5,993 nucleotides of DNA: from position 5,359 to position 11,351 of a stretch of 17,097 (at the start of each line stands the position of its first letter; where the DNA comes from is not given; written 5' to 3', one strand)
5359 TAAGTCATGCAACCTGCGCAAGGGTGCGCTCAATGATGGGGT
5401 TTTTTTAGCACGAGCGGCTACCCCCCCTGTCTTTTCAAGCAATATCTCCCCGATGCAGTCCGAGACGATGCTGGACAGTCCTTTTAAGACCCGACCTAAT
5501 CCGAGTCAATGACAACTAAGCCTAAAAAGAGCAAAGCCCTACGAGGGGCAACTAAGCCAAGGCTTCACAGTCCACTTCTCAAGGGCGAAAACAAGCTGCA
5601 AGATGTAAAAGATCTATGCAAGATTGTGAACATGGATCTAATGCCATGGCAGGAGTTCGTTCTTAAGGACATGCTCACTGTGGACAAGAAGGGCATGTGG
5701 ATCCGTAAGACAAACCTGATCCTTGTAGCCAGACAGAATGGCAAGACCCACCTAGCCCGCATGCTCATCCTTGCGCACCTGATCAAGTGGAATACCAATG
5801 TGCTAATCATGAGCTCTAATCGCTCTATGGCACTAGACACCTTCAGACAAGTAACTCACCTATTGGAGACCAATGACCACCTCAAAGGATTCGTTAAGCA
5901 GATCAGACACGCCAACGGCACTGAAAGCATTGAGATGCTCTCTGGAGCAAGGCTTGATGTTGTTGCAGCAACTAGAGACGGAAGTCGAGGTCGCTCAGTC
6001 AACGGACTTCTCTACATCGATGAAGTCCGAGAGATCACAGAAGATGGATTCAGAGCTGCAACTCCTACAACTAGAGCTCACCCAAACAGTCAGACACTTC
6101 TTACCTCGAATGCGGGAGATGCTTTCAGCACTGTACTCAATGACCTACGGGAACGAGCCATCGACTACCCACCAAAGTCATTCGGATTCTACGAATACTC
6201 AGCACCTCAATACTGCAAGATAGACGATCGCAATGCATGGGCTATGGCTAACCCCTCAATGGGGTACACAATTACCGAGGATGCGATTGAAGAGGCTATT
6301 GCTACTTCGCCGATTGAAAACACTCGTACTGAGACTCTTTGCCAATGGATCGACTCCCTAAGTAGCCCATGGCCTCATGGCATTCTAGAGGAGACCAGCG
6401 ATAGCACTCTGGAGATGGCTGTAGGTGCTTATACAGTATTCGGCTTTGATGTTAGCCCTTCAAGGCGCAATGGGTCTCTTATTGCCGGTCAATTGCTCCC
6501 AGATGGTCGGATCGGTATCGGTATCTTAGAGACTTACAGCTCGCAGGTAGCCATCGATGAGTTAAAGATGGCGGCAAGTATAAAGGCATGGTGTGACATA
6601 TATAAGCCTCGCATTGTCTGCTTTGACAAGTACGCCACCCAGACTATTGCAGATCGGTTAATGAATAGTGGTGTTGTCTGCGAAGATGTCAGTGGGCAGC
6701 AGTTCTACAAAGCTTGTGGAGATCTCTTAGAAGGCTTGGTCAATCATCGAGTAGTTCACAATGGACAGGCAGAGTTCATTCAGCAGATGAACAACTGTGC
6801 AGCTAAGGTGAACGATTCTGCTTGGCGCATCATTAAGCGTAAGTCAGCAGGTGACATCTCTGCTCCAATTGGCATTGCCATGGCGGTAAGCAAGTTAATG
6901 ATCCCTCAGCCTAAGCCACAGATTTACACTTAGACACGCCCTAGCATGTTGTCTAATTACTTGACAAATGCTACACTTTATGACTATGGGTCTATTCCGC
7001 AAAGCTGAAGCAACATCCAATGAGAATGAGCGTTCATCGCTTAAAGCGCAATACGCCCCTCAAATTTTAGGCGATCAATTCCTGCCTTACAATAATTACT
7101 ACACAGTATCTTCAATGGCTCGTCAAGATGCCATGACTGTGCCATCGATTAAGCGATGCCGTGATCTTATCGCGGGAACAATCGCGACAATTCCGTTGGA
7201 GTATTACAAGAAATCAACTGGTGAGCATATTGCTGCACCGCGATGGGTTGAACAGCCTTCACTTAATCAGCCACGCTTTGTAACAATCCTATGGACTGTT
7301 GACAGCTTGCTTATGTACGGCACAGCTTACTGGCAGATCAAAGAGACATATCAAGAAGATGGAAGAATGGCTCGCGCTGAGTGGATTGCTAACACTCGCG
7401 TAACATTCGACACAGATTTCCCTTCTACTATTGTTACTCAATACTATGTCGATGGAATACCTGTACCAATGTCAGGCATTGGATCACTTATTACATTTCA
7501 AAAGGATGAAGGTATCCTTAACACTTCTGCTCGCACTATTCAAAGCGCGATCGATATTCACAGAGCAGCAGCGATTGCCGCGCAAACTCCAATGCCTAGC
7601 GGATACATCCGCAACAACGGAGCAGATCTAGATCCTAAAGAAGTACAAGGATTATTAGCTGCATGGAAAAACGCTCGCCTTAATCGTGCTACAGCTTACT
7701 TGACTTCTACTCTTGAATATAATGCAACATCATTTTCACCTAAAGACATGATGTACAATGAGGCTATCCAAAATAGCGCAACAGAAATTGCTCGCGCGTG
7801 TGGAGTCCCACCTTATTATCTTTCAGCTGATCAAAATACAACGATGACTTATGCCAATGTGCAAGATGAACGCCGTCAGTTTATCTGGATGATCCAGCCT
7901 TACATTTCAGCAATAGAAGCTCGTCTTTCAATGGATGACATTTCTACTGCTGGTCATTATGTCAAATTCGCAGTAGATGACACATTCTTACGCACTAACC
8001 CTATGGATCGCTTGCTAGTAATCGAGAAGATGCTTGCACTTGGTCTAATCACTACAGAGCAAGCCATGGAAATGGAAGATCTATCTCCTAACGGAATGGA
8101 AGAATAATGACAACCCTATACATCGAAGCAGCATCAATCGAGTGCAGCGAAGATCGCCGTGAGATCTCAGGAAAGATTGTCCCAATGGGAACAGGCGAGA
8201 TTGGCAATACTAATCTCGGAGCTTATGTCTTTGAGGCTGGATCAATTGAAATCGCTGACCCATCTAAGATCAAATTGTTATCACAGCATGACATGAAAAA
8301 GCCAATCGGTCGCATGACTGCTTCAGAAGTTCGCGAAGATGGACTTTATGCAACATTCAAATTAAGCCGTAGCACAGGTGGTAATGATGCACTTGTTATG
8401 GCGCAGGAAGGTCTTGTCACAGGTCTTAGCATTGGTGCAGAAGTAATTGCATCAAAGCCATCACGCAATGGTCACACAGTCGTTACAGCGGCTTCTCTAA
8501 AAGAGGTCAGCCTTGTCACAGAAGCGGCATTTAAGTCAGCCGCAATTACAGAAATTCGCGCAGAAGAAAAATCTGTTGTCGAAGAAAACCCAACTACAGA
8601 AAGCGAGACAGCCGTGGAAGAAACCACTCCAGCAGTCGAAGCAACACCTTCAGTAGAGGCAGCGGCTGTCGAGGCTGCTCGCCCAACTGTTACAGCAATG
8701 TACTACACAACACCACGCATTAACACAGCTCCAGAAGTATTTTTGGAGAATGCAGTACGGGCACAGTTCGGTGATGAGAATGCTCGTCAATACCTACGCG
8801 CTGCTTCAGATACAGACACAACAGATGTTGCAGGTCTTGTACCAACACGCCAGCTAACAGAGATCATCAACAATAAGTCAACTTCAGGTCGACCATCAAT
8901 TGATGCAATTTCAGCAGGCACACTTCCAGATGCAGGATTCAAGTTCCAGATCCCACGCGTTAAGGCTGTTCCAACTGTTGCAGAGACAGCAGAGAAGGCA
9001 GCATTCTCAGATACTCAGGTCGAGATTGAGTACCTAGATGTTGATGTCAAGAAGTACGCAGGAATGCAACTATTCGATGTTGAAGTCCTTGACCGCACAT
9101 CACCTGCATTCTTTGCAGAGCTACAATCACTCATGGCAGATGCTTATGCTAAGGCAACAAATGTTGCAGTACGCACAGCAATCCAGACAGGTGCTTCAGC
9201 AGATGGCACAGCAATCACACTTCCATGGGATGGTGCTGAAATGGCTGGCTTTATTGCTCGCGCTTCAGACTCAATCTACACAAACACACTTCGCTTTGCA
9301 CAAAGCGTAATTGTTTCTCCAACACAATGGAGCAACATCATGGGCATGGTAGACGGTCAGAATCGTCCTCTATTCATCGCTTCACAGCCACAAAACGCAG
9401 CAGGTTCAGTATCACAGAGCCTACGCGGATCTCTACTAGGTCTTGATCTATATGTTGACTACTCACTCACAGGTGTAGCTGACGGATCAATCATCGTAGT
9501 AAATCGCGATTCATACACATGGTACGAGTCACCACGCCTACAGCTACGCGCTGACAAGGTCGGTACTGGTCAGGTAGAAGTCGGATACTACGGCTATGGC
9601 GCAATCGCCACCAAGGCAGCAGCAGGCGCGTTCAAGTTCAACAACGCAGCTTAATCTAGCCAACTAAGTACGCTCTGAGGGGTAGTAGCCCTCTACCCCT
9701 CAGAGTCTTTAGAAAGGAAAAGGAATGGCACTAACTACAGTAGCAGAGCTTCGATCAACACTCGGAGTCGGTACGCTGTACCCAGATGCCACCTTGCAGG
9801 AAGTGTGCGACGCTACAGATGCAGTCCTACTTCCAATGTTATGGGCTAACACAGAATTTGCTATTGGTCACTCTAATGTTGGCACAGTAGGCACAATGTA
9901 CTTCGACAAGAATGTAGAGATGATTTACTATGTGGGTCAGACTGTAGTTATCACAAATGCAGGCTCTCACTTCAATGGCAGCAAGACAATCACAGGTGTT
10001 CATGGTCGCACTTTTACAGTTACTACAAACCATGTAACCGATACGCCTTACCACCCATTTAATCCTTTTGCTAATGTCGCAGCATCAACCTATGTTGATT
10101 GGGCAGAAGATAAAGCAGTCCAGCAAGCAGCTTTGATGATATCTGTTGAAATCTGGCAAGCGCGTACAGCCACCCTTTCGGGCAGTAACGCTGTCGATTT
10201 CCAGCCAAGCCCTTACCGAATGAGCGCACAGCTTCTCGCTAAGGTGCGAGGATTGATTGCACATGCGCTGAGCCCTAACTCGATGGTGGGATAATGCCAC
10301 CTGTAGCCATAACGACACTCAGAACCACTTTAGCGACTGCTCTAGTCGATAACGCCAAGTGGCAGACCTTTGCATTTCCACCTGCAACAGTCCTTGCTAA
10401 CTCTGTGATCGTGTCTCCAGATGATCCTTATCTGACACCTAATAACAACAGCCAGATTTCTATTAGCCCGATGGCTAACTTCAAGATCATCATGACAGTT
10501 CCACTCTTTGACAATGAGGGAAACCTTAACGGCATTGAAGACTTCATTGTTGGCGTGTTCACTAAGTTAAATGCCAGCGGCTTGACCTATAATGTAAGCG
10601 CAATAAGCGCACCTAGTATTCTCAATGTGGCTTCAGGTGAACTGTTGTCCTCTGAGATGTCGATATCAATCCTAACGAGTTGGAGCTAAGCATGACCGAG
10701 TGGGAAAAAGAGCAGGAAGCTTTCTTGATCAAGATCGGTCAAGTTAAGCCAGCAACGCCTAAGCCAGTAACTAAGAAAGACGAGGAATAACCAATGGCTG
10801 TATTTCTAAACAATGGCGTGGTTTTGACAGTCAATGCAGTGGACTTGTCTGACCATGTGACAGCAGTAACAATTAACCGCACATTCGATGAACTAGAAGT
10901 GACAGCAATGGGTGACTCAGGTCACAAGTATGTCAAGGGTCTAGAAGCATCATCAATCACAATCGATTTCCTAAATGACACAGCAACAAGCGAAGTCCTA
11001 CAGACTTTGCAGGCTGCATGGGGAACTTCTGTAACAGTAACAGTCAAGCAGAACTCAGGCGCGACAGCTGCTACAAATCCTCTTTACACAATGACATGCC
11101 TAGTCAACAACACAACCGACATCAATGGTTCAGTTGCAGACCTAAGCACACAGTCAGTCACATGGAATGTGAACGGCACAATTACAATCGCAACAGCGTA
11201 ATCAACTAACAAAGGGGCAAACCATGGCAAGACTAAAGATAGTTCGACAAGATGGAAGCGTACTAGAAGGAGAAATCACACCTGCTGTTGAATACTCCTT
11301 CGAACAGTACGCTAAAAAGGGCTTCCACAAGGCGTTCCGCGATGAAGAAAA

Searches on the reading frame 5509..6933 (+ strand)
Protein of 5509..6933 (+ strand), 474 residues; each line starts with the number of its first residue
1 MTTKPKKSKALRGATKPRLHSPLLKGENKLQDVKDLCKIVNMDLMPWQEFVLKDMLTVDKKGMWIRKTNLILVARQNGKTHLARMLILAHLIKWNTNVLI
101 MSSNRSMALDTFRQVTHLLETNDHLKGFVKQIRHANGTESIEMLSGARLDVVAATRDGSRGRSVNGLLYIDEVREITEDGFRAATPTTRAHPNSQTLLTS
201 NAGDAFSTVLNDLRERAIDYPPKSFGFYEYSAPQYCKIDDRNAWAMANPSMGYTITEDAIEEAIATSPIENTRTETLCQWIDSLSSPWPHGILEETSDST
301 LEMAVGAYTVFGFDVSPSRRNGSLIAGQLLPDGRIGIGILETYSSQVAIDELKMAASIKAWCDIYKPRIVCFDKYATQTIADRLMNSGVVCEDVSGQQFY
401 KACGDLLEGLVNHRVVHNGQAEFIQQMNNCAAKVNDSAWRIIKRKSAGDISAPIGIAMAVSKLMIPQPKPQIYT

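Call 37: search_protein_families(library=phrogs, max_evalue=0.001, proteins=[window:5509-6933:+])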
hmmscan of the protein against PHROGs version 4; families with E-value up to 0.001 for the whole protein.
window:5509-6933:+ (474 aa): 9 families
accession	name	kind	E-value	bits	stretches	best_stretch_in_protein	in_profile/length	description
phrog_9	-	head and packaging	1.2e-63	217.2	1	29-469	78-669/812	terminase large subunit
phrog_17688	-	unknown function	8.5e-20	72.3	1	26-271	23-269/290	-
phrog_2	-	head and packaging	6.4e-18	65.9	1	40-418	262-549/807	terminase large subunit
phrog_2699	-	head and packaging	2.2e-10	40.9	1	345-464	171-294/315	terminase large subunit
phrog_4914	-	head and packaging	1.1e-08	36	1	37-131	74-173/213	terminase large subunit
phrog_5989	-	head and packaging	9.5e-08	32.5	1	63-246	153-315/347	terminase large subunit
phrog_7579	-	head and packaging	2.8e-07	31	1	68-188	19-134/239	terminase large subunit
phrog_6910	-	unknown function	2.4e-06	28.3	1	85-192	17-114/125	-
phrog_15503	-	unknown function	4.3e-06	27.3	1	65-183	84-202/245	-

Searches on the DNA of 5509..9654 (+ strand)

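Call 13: search_dna_similar(query=window:5509-9654:+, collection=phages, mode=distant, max_rows=15)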
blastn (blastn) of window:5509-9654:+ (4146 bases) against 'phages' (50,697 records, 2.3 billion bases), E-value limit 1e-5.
No match.

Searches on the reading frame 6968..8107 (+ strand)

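Call 37: search_protein_families(library=phrogs, max_evalue=0.001, proteins=[window:6968-8107:+])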
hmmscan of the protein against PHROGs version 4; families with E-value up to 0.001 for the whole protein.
window:6968-8107:+ (379 aa): 5 families
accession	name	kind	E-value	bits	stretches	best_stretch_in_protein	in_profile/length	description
phrog_12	-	head and packaging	9.8e-42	144.8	1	5-374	46-417/646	portal protein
phrog_5929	-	head and packaging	3.7e-16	60.1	1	206-375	14-185/228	portal protein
phrog_2662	-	head and packaging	4.2e-09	36.5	1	209-319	235-349/717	portal protein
phrog_11323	-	unknown function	1.9e-05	25.8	1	292-374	7-92/130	-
phrog_21454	-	unknown function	0.00044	20.5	1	240-374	30-162/320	-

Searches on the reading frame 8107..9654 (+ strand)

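Call 37: search_protein_families(library=phrogs, max_evalue=0.001, proteins=[window:8107-9654:+])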
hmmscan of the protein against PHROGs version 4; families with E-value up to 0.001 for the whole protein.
window:8107-9654:+ (515 aa): 7 families
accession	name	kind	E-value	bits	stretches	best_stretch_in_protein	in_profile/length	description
phrog_2263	-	head and packaging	1.9e-67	229.4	1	14-506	35-536/551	major head protein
phrog_80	-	head and packaging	9.2e-19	69.1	1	39-179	257-399/607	head maturation protease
phrog_617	-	head and packaging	8.5e-14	52.3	1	53-175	59-183/626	major head protein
phrog_3270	-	head and packaging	4.8e-11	43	1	41-174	23-152/603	head maturation protease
phrog_10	-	head and packaging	5.6e-11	43.1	1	141-450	299-568/752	major head protein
phrog_3244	-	head and packaging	1.3e-06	29.4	1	54-191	70-222/326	head maturation protease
phrog_4523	-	head and packaging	0.00098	18.9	0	58-233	75-257/644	major head and protease protein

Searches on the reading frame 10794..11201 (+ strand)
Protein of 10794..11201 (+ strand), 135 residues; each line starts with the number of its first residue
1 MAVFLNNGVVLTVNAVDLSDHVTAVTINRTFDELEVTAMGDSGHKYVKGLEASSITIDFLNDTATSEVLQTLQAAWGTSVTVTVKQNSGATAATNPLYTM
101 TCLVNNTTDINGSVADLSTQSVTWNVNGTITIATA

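Call 37: search_protein_families(library=phrogs, max_evalue=0.001, proteins=[window:10794-11201:+])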
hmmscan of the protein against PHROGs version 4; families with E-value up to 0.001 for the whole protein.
window:10794-11201:+ (135 aa): 3 families
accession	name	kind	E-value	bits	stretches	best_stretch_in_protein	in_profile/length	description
phrog_4574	-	tail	8.7e-24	85.1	1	9-134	11-143/147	major tail protein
phrog_9522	-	tail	8.8e-10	39.3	1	4-130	5-129/241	major tail protein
phrog_10528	-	tail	3e-08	34.8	1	15-134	21-141/142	major tail protein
